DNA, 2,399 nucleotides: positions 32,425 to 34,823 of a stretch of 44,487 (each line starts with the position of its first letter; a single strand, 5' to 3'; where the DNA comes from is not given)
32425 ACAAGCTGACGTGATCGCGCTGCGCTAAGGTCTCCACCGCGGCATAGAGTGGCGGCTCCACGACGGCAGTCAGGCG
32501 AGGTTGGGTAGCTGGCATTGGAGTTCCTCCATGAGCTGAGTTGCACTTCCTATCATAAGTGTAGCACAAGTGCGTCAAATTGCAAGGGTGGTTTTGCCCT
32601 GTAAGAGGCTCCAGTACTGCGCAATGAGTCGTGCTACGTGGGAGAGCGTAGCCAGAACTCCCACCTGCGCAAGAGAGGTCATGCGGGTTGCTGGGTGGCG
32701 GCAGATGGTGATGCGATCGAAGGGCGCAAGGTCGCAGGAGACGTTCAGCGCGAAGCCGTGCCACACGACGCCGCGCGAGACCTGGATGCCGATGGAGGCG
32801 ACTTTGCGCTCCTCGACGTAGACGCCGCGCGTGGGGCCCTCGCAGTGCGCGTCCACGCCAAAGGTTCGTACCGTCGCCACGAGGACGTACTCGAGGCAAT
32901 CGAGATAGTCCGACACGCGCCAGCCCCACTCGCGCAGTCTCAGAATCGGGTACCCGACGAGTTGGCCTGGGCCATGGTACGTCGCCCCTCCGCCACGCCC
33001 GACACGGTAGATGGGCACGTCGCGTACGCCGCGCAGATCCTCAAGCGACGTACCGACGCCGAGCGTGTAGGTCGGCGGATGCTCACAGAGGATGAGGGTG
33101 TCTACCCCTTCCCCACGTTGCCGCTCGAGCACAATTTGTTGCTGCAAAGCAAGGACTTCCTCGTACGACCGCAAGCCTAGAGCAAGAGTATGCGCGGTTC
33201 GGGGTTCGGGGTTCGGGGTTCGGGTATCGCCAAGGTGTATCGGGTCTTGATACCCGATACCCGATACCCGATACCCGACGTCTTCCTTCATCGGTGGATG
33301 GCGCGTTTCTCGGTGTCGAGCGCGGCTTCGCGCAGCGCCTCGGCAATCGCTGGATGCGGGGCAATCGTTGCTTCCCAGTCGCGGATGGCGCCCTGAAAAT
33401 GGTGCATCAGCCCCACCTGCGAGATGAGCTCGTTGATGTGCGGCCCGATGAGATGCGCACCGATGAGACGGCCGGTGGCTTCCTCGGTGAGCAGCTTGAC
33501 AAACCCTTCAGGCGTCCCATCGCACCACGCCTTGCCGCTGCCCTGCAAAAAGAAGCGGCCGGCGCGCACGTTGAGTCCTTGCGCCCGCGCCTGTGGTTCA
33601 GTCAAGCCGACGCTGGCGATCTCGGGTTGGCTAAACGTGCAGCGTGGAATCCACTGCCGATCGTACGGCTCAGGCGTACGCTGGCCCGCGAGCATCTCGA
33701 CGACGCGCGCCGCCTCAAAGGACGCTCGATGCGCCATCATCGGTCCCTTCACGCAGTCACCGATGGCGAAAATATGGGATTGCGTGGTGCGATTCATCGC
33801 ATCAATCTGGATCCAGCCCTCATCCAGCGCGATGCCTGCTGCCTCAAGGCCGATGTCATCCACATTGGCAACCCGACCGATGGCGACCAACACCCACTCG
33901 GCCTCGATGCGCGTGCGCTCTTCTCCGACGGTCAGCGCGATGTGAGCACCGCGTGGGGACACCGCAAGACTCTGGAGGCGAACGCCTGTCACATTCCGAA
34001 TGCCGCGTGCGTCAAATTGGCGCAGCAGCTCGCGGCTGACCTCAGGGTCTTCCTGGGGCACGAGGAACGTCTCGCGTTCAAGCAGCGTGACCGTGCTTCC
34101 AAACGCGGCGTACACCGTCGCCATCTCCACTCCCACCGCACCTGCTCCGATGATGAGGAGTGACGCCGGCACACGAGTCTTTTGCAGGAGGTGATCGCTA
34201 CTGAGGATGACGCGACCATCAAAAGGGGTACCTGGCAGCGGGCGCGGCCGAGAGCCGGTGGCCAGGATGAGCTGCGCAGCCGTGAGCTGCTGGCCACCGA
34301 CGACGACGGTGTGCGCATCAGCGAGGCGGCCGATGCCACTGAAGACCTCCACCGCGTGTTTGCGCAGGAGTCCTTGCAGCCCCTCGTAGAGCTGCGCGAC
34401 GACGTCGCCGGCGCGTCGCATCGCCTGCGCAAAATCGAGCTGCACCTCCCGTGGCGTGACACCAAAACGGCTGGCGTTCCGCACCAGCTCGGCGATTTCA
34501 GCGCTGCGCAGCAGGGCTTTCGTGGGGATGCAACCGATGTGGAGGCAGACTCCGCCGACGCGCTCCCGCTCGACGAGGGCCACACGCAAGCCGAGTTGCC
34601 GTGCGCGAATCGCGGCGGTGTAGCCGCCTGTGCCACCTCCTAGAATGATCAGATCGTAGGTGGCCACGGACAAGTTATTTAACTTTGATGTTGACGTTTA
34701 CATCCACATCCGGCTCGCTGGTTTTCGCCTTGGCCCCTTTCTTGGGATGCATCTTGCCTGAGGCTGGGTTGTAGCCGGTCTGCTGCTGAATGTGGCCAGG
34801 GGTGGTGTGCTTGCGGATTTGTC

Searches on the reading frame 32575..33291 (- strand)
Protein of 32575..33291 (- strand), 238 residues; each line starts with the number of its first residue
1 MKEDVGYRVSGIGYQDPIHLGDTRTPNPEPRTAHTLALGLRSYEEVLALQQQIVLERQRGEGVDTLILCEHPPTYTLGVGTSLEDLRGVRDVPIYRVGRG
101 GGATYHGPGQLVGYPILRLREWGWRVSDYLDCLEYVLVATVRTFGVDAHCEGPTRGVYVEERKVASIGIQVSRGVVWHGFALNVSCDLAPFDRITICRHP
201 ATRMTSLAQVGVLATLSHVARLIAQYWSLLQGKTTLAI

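Call 78: search_protein_families(library=ncbifam, proteins=[window:32575-33291:-], max_evalue=0.001)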
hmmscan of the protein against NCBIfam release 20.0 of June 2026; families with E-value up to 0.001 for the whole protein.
window:32575-33291:- (238 aa): 5 families
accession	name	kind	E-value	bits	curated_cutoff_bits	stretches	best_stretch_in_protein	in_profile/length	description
NF010922.0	PRK14342.1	equivalog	9.6e-45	152.5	235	1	35-226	8-198/215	lipoyl(octanoyl) transferase LipB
NF010925.0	PRK14345.1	equivalog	1.4e-41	142.7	155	1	37-209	18-194/236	lipoyl(octanoyl) transferase LipB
TIGR00214.1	lipB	equivalog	1.7e-41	141.8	83.55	1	62-220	11-175/187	lipoyl(octanoyl) transferase LipB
NF010921.0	PRK14341.1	equivalog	2e-39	135.4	230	1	36-232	20-224/230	lipoyl(octanoyl) transferase LipB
NF010923.0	PRK14343.1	equivalog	1.3e-33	116.5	298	1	35-231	17-219/237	lipoyl(octanoyl) transferase LipB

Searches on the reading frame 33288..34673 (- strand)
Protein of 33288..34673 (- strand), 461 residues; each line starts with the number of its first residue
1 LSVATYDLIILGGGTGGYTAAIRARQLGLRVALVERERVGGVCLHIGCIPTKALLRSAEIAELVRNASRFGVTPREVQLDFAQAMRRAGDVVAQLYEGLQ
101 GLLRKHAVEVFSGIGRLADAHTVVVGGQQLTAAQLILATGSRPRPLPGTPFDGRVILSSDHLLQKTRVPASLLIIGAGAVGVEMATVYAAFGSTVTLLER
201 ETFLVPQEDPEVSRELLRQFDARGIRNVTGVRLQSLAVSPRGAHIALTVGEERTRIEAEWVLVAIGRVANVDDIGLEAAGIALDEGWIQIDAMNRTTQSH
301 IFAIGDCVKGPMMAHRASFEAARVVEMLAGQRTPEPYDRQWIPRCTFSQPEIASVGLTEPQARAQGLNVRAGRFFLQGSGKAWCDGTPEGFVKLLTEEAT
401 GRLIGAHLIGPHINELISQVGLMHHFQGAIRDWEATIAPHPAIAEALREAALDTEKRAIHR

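Call 16: search_protein_families(library=pfam, proteins=[window:33288-34673:-])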
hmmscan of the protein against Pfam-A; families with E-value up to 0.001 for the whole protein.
window:33288-34673:- (461 aa): 10 families
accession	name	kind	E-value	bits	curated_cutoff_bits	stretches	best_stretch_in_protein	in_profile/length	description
PF07992.20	Pyr_redox_2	-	2e-64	218.3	26.1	1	6-321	1-291/291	Pyridine nucleotide-disulphide oxidoreductase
PF02852.28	Pyr_redox_dim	-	2.1e-30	105.6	25.3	1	342-451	1-110/110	Pyridine nucleotide-disulphide oxidoreductase, dimerisation domain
PF00070.33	Pyr_redox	-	8.5e-16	58.7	22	1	172-242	2-72/82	Pyridine nucleotide-disulphide oxidoreductase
PF13738.12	Pyr_redox_3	-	7.8e-09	35.6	30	1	9-304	1-304/305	Pyridine nucleotide-disulphide oxidoreductase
PF12831.13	FAD_oxidored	-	1.6e-08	34.7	27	1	7-41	1-36/416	FAD dependent oxidoreductase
PF03486.20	HI0933_like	-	2.1e-07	31.1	50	0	7-38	2-33/244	HI0933-like protein Rossmann domain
PF01134.28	GIDA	-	7.2e-07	29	22.1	1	7-66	1-58/391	Glucose inhibited division protein A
PF01262.27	AlaDh_PNT_C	-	1.6e-06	28.2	23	0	168-202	27-61/214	Alanine dehydrogenase/PNT, C-terminal domain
PF00890.30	FAD_binding_2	-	1.1e-05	25.3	20.4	1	7-45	1-39/414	FAD binding domain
PF13450.12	NAD_binding_8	-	0.00012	22.8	21.9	0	10-43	1-35/68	NAD(P)-binding Rossmann-like domain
